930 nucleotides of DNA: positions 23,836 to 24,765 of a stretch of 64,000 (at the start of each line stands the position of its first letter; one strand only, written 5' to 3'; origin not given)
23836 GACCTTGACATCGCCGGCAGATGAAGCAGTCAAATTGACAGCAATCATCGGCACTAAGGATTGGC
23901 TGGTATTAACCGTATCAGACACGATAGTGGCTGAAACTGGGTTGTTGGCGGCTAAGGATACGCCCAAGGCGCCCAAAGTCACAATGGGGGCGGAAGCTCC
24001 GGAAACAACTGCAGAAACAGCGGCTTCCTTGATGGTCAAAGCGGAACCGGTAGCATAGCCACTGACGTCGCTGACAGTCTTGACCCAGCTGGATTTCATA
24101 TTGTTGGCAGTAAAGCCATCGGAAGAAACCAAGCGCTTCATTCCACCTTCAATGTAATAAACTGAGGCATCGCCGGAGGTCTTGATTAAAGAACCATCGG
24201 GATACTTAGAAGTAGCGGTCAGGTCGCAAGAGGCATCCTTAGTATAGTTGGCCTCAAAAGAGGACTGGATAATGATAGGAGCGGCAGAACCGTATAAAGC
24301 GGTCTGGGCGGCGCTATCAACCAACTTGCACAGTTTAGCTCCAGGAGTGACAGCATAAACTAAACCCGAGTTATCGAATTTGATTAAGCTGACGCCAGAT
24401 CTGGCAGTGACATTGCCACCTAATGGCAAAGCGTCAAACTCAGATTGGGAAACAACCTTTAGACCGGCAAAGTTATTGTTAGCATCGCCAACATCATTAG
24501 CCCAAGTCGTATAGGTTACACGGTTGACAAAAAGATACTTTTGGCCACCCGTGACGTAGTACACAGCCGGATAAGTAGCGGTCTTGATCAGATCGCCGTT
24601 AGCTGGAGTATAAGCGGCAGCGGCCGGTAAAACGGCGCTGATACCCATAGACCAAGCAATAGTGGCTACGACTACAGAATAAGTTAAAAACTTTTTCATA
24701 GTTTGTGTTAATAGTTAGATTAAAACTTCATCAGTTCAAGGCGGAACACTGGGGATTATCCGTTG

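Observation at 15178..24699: Unrecognised ~150-aa domain shared by three surface proteins, at the C-terminus of two and in two N-terminal copies of the 1184-aa protein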

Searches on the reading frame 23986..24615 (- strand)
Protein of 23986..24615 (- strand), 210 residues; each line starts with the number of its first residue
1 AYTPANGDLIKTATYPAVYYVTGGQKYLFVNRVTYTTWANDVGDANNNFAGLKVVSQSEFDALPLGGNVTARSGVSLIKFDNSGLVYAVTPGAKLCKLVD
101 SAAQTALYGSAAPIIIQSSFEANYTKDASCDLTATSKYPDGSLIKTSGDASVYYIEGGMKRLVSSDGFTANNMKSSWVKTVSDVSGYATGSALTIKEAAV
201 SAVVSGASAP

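Call 10: search_solved_structures(query=window:23986-24615:-, max_evalue=10)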
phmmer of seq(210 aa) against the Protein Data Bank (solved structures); distinct sequences matched with E-value up to 10: 2.
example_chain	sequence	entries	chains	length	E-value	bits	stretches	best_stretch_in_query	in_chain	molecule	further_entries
7xkg_A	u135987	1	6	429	0.14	15.1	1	46-84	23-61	Acyl-CoA transferase/carnitine dehydratase-like protein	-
8apq_A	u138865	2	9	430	0.23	14.4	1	50-84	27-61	2-methylfumaryl-CoA isomerase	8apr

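Call 20: predict_structure(alignment_id=A3)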
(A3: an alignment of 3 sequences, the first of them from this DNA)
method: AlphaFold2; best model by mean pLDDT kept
length: 206 residues; sequences in the alignment: 3
mean_pLDDT: 48.3   pTM: 0.42
mean pLDDT of the five models: 48.3, 47.0, 44.8, 38.7, 38.7
residues with pLDDT >= 90: 0; 70-90: 6; 50-70: 94; < 50: 106
segments of 3 or more residues with pLDDT < 50: 1-27, 30-53, 108-119, 166-206
pLDDT, mean of each block of 10 residues (from residue 1): 29 42 47 44 42 54 59 54 57 62 54 44 67 64 56 64 50 34 27 27 28
secondary structure, 60 per line:
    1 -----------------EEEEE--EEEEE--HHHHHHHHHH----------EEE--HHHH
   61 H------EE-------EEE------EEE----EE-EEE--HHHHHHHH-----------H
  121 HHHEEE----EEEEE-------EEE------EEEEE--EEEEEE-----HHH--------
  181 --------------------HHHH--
elements in order: E18-22 E25-29 H32-41 E52-54 H57-61 E77-79 E86-88 E96-98 H101-108 H120-123 E124-126 E131-135 E143-145 E152-156 E159-164 H201-204

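Call 21: search_protein_representatives(alignment_id=A3)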
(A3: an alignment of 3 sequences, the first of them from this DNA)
Query: 3 sequences, 174 profile positions. Proteins with E-value up to 0.001 (for the whole library): 2542; up to 1e-10: 803; up to 1e-30: 52. The best 150 are listed.
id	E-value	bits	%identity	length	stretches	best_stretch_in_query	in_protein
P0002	5.4e-74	263.9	-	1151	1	1-174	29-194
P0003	8.5e-73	260.0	-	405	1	1-140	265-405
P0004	4.3e-70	251.2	-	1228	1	2-173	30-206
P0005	1.5e-68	246.2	-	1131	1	1-174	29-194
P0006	4.9e-66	238.0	-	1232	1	2-173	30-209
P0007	1.4e-64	233.3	-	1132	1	2-174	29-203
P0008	2.3e-62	226.0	-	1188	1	1-173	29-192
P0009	9.6e-61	220.8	-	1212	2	2-140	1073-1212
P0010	1.1e-56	207.5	-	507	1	1-140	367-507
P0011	6.8e-56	205.0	-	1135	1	1-174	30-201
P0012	1.5e-55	203.9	-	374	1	2-151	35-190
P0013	2.2e-55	203.3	-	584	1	2-140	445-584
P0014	3.9e-55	202.5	-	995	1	5-140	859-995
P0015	6.3e-54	198.6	-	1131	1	1-174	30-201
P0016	7.5e-54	198.3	-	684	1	3-173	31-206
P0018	3.1e-53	196.3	-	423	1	2-139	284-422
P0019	9.2e-51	188.3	-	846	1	5-139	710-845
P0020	1.4e-49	184.4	-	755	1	2-141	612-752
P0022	7.7e-48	178.8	-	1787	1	2-148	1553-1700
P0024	3.9e-45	169.9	-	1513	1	5-140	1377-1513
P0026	1.0e-44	168.6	-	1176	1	1-173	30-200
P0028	1.9e-43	164.5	-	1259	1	2-174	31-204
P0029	2.0e-42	161.1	-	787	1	6-173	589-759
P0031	9.6e-42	158.9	-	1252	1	1-171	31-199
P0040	2.0e-35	138.3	-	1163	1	1-174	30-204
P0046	1.4e-34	135.6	-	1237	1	1-173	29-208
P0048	1.2e-33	132.5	-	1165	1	3-174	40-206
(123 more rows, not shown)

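Call 27: search_protein_families(library=pfam, alignment_id=A4, max_evalue=1)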
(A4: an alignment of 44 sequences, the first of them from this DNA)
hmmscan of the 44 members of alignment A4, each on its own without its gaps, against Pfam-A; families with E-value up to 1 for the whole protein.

A. member 1, seq(194 aa): 0 families

B. families by the number of members that match (of 44 scanned): 24 families
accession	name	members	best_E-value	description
PF11623.14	NdhS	6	0.0052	NAD(P)H dehydrogenase subunit S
PF24243.1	Phage_tail_C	2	0.0081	Phage tail tip domain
PF14517.12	Tachylectin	1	0.0029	Tachylectin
PF21540.3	Choline_bind_4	1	0.0039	Choline-binding repeat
PF22317.1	PolB_N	1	0.014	DNA polymerase II small subunit, N-terminal domain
PF03537.19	Glyco_hydro_114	1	0.015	Glycoside-hydrolase family GH114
PF04952.20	AstE_AspA_hybrid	1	0.021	AstE/AspA barrel-sandwich hybrid domain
PF04369.19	Lactococcin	1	0.024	Lactococcin-like family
PF00965.23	TIMP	1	0.039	Tissue inhibitor of metalloproteinase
PF08629.15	PDE8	1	0.064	PDE8 phosphodiesterase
PF00930.27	DPPIV_N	1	0.078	Dipeptidyl peptidase IV (DPP IV) N-terminal region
PF21430.3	DTP-pb9_B-dom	1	0.08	Distal tail protein pb9, B domain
PF10581.15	Synapsin_N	1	0.082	Synapsin N-terminal region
PF04259.19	SASP_gamma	1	0.091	Small, acid-soluble spore protein, gamma-type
PF02513.24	Spin-Ssty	1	0.12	Spin/Ssty Family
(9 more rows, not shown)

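Call 28: search_solved_structures(query=A4, max_evalue=10, show_alignments=2)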
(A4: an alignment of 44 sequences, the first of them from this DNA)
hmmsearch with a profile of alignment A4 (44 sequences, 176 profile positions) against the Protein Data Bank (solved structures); distinct sequences matched with E-value up to 10: 3.
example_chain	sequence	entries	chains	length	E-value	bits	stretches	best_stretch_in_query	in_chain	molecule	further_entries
2vw9_A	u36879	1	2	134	0.55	13.2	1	24-84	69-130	SINGLE-STRANDED DNA BINDING PROTEIN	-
6ir1_B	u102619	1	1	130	0.58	13.1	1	14-43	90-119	mCherry's nanobody LaM4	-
7bgi_D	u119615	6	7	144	1.8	11.5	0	55-88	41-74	Photosystem I reaction center subunit II, chloroplastic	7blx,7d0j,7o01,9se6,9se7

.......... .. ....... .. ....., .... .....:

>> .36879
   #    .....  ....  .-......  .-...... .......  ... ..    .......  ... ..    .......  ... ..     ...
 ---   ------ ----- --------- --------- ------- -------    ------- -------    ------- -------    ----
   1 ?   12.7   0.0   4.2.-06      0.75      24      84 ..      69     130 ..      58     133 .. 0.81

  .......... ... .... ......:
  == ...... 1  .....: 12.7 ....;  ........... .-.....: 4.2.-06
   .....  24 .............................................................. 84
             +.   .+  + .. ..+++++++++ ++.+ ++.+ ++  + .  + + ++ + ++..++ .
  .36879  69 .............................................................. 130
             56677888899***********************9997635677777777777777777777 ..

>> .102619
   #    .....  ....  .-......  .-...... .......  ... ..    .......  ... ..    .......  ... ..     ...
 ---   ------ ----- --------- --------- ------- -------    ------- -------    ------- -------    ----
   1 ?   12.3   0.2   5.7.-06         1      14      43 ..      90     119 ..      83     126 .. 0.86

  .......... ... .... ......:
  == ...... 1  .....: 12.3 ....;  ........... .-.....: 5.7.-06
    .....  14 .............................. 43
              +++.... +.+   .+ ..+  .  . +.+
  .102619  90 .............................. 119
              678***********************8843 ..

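Call 29: find_homologous_proteins(query=A4, max_evalue=0.00001)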
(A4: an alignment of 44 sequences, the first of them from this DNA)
Query A4 (44 sequences) (194 aa, profile of the alignment): 377 proteins with E <= 0.00001 among 6875 candidates; the best 120 are listed.
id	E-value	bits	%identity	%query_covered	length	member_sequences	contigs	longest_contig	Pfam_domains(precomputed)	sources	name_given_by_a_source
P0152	1.6e-62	228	41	99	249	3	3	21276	-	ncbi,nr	ncbi:MAG TPA: hypothetical protein PKL09_03470, partial [bacterium]|nr:hypothetical protein [bacteri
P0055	1.2e-60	222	42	89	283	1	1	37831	-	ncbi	-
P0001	6.0e-60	220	79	91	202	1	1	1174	-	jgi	-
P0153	2.3e-59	218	37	91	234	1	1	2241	-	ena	-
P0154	5.8e-58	213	45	83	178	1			-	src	-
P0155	1.9e-57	212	37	89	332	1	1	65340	-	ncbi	ncbi:MAG: hypothetical protein WC349_01255, partial [Patescibacteria group bacterium]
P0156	2.4e-57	211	40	97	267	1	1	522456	-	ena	-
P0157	1.7e-56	209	36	99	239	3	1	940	-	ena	-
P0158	1.9e-55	205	36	97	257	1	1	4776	-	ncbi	ncbi:MAG: hypothetical protein ABIE43_02305, partial [Patescibacteria group bacterium]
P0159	7.1e-55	203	37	87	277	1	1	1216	-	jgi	-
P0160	1.7e-54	202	38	92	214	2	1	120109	-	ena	-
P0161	3.0e-54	201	36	87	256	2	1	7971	-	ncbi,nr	ncbi:hypothetical protein KJ627_00880, partial [Patescibacteria group bacterium]|nr:hypothetical pro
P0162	3.4e-54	201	39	93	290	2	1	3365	-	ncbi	ncbi:MAG: hypothetical protein ABIG60_02325, partial [Patescibacteria group bacterium]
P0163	4.5e-54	201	36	87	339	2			-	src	-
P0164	7.4e-54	200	40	82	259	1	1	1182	-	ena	-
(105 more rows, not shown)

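Call 35: search_protein_families(library=pfam, proteins=[P0009, P0010, P0013, P0014, P0018, P0019, P0020, P0024, P0022, P0029], max_evalue=0.0001)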
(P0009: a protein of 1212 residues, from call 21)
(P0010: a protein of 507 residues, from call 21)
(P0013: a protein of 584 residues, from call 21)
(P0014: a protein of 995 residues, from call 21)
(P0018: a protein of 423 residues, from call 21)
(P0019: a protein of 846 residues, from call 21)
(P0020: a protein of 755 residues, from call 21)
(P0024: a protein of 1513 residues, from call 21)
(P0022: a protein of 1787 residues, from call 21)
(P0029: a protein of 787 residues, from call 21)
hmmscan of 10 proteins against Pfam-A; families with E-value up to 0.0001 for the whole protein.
P0009 (1212 aa): 2 families
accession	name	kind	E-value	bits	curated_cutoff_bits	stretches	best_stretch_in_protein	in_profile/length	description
PF00759.25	Glyco_hydro_9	-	1.5e-41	143.6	27.7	1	444-950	1-443/444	Glycosyl hydrolase family 9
PF02927.20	CelD_N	-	1.5e-14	54.9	24.6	1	337-432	3-85/86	Cellulase N-terminal ig-like domain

P0010 (507 aa): 2 families
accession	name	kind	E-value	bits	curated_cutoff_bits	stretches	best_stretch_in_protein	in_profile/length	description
PF00041.27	fn3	-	6.7e-11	42.7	25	2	239-313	1-79/84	Fibronectin type III domain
PF16656.11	Pur_ac_phosph_N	-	2.1e-05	25.4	30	1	40-125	1-87/93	Purple acid Phosphatase, N-terminal domain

P0013 (584 aa): 3 families
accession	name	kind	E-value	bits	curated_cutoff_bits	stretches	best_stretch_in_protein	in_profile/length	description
PF00041.27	fn3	-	4.6e-11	43.2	25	0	41-122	3-72/84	Fibronectin type III domain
PF16656.11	Pur_ac_phosph_N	-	1.5e-07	32.3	30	1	41-123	1-85/93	Purple acid Phosphatase, N-terminal domain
PF25059.1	FN3_DSCAM-DSCAML_C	-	4.7e-06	27.3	39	0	201-243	46-88/89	DSCAM/DSCAML C-terminal Fn3-like domain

P0014 (995 aa): 2 families
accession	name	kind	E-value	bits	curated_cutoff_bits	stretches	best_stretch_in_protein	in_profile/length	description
PF18911.6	PKD_4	-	4.2e-13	49.6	27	1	98-169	20-85/85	PKD domain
PF00801.26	PKD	-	4.3e-12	46.3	23.5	1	97-162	16-74/80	PKD domain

P0018 (423 aa): 1 family
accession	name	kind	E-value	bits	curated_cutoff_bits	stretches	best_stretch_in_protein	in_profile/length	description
PF11999.13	Ice_binding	-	5.7e-72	242.2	28.7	1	44-247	1-207/208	Ice-binding-like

P0019 (846 aa): 1 family
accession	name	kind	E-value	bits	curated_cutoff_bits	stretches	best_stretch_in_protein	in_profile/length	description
PF01522.26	Polysacc_deac_1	-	1.2e-08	35.4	23.1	1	343-432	4-90/124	Polysaccharide deacetylase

P0020 (755 aa): 2 families
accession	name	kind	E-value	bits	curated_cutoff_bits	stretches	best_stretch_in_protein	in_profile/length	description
PF18998.6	Flg_new_2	-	2.8e-22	78.9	23.6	2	400-469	1-72/73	Divergent InlB B-repeat domain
PF09479.16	Flg_new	-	7.1e-05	23.3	27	0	400-464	1-64/65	Listeria-Bacteroides repeat domain (List_Bact_rpt)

P0024 (1513 aa): 3 families
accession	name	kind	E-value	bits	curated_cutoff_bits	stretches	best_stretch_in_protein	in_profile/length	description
PF00759.25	Glyco_hydro_9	-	2.8e-13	50.4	27.7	1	746-1118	44-390/444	Glycosyl hydrolase family 9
PF22544.2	HYDIN_VesB_CFA65-like_Ig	-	1e-06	29.3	25.5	1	232-299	22-88/100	HYDIN/CFA65/VesB-like, Ig-like domain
PF02927.20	CelD_N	-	8.5e-06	26.9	24.6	1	574-674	3-84/86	Cellulase N-terminal ig-like domain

P0022 (1787 aa): 4 families
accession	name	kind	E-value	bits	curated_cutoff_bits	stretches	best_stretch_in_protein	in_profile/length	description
PF18998.6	Flg_new_2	-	4.8e-19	68.5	23.6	3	1336-1404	2-72/73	Divergent InlB B-repeat domain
PF07581.17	Glug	-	2.4e-07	31.2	20.5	0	1058-1082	2-28/28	The GLUG motif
PF09479.16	Flg_new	-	1.4e-06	28.8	27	1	1335-1399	1-64/65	Listeria-Bacteroides repeat domain (List_Bact_rpt)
PF01471.23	PG_binding_1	-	1.5e-06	28.7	23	1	1722-1782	3-54/57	Putative peptidoglycan binding domain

P0029 (787 aa): 2 families
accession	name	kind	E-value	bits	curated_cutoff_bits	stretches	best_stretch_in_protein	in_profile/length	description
PF01471.23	PG_binding_1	-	3.9e-21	75.4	23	2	429-485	3-57/57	Putative peptidoglycan binding domain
PF13448.11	DUF4114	-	6e-06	27.5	27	0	258-312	30-84/85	Domain of unknown function (DUF4114)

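Call 38: predict_structure(alignment_id=A5)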
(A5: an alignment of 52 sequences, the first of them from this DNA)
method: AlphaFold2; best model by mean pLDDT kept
length: 201 residues; sequences in the alignment: 52
mean_pLDDT: 93.5   pTM: 0.86
mean pLDDT of the five models: 93.5, 93.4, 92.8, 92.4, 92.1
residues with pLDDT >= 90: 171; 70-90: 22; 50-70: 8; < 50: 0
segments of 3 or more residues with pLDDT < 50: none
pLDDT, mean of each block of 10 residues (from residue 1): 93 93 96 86 64 95 97 93 97 97 96 96 97 97 97 98 96 93 97 94 78
secondary structure, 60 per line:
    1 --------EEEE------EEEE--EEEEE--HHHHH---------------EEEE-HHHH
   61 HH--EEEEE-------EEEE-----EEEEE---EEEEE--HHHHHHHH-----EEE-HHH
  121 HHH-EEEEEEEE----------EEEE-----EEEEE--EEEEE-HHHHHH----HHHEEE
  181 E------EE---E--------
elements in order: E9-12 E19-22 E25-29 H32-36 E52-55 H57-62 E65-69 E77-80 E86-90 E94-98 H101-108 E114-116 H118-123 E125-132 E143-146 E152-156 E159-163 H165-170 E178-181

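Call 42: fold_search(model_id=the predicted structure, library=pdb)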
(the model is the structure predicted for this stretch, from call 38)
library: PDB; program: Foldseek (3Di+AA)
matches with E <= 10: 177; with E <= 0.001: 7
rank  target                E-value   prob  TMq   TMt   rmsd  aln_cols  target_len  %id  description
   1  5cyu                  2.0e-04  0.99  0.28  0.16  23.0       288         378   16  Structure of the soluble domain of EccB1 from the Mycobacterium smegmatis ESX-1 secretion system. (released 2015-08-12)
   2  3x3n                  2.0e-04  0.99  0.23  0.13  20.8       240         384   14  Crystal structure of EccB1 of Mycobacterium tuberculosis in spacegroup P21 (released 2015-12-09)
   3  7nps_B1               2.0e-04  0.98  0.26  0.14  23.0       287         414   10  Structure of the periplasmic assembly from the ESX-5 inner membrane complex, C1 model (released 2021-05-26)
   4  7np7_B1               3.6e-04  0.96  0.25  0.13  23.4       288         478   11  Structure of an intact ESX-5 inner membrane complex, Composite C1 model (released 2021-06-02)
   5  7nps_B4               5.1e-04  0.91  0.23  0.12  25.3       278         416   13  Structure of the periplasmic assembly from the ESX-5 inner membrane complex, C1 model (released 2021-05-26)
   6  5ebd                  8.6e-04  0.93  0.23  0.13  24.4       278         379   12  Crystal structure of EccB1 of Mycobacterium tuberculosis in spacegroup P21 (state IV) (released 2016-02-17)
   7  5ebc                  9.6e-04  0.96  0.23  0.12  22.6       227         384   14  Crystal structure of EccB1 of Mycobacterium tuberculosis in spacegroup P21 (state III) (released 2016-02-17)
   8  7np7_B4               1.0e-03  0.93  0.27  0.14  18.3       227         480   14  Structure of an intact ESX-5 inner membrane complex, Composite C1 model (released 2021-06-02)
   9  4kk7                  1.4e-03  0.93  0.25  0.15  22.2       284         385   13  Structure of EccB1 from the type VII (ESX-1) secretion system of Mycobacterium tuberculosis. (released 2013-06-19)
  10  6sgy_A                4.6e-03  0.75  0.24  0.14  22.5       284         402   14  Structure of EccB3 dimer from the ESX-3 core complex (released 2019-10-09)
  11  3x3m                  9.8e-03  0.77  0.23  0.13  21.6       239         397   13  Crystal structure of EccB1 of Mycobacterium tuberculosis in spacegroup P212121 (released 2015-12-09)
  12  6ist_C                6.3e-02  0.82  0.19  0.18   6.8        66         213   20  Crystal structure of a wild type endolysin LysIME-EF1 (released 2019-11-20)
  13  4znb_A                6.0e-01  0.02  0.09  0.08  15.5       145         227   14  METALLO-BETA-LACTAMASE (C181S MUTANT) (released 1999-06-08)
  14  1hlk_A                8.6e-01  0.02  0.09  0.08  14.6       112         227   12  METALLO-BETA-LACTAMASE FROM BACTEROIDES FRAGILIS IN COMPLEX WITH A TRICYCLIC INHIBITOR (released 2001-11-30)
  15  3qi0_A                1.1e+00  0.04  0.14  0.11  15.2       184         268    9  Structural, thermodynamic and kinetic analysis of the picomolar binding affinity interaction of the beta-lactamase inh (released 2011-07-20)
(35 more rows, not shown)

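Call 49: fold_search(model_id=the predicted structure, library=viral)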
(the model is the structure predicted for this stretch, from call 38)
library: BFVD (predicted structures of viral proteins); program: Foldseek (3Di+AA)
matches with E <= 10: 144; with E <= 0.001: 2
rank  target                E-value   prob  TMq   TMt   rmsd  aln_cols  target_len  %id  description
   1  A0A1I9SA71            4.3e-06  1.00  0.30  0.49   7.4       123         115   19  Uncharacterized protein [Rhodococcus phage Weasels2]
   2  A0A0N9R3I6            1.9e-04  1.00  0.29  0.16   8.8       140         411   14  Uncharacterized protein [Chrysochromulina ericina virus CeV-01B]
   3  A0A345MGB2            4.5e-03  1.00  0.28  0.52   2.7        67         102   21  Uncharacterized protein [Streptomyces phage LukeCage]
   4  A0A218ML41            2.2e-02  1.00  0.24  0.25   4.7        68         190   18  Uncharacterized protein [uncultured virus]
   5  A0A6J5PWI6            5.2e-02  1.00  0.23  0.41   1.9        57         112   23  Uncharacterized protein [uncultured Caudovirales phage]
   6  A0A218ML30            7.4e-02  0.99  0.25  0.13   5.6        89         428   17  Uncharacterized protein [uncultured virus]
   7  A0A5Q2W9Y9            9.3e-02  0.99  0.22  0.13   4.3        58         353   22  (no name in the UniProt tables at hand)
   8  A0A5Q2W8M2            1.0e-01  1.00  0.26  0.11   3.0        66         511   15  (no name in the UniProt tables at hand)
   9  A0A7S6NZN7            2.4e-01  0.91  0.22  0.07   3.5        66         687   23  (no name in the UniProt tables at hand)
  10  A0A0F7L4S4            4.7e-01  0.95  0.26  0.16   4.4        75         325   15  Uncharacterized protein [uncultured marine virus]
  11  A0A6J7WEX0            6.0e-01  0.63  0.23  0.22   4.0        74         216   12  CHAP domain containing protein [uncultured Caudovirales phage]
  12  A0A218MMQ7            7.1e-01  0.94  0.27  0.07   4.1        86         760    9  Uncharacterized protein [uncultured virus]
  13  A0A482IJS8            8.0e-01  0.09  0.15  0.05  11.0       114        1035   13  Putative tail fiber protein [Erwinia phage Rebecca]
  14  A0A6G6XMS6            1.1e+00  0.75  0.25  0.16   2.8        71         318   18  (no name in the UniProt tables at hand)
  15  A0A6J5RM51            1.1e+00  0.06  0.11  0.09  14.1       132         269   11  N-acetylmuramoyl-L-alanine amidase domain containing protein [uncultured Caudovirales phage]
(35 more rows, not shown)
